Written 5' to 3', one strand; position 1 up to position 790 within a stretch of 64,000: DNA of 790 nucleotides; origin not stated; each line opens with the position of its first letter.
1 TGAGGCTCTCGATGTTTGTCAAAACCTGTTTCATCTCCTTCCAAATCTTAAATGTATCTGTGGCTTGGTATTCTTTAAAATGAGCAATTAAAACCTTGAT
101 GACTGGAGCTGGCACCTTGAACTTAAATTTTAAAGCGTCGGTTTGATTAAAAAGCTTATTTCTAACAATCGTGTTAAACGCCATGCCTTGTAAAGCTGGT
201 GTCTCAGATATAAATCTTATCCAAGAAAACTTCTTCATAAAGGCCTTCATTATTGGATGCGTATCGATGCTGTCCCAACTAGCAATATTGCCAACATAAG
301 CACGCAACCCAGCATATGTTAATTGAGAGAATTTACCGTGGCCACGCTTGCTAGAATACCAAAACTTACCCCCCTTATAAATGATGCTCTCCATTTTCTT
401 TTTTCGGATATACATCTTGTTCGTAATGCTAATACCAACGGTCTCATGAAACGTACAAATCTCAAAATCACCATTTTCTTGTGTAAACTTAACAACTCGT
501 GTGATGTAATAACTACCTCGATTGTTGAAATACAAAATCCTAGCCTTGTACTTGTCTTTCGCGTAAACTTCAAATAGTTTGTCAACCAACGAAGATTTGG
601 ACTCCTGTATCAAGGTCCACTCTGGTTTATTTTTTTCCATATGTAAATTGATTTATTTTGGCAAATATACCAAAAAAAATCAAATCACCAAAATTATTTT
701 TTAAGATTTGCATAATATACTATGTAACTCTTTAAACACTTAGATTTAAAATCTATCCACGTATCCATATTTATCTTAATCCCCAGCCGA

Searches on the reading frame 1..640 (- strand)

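Call 58: search_protein_families(library=pfam, alignment_id=A2, max_evalue=0.0001)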
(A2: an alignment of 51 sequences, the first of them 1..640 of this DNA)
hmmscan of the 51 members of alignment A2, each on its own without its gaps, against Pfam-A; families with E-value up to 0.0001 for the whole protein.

A. member 1, window:1-640:- (213 aa): 0 families

B. families by the number of members that match (of 51 scanned): 2 families
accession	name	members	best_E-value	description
PF21866.1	DUF6915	1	1.3e-29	Domain of unknown function (DUF6915)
PF25735.1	Phage_L5_gp82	1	1.2e-06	Mycobacterium phage L5 gene 82 protein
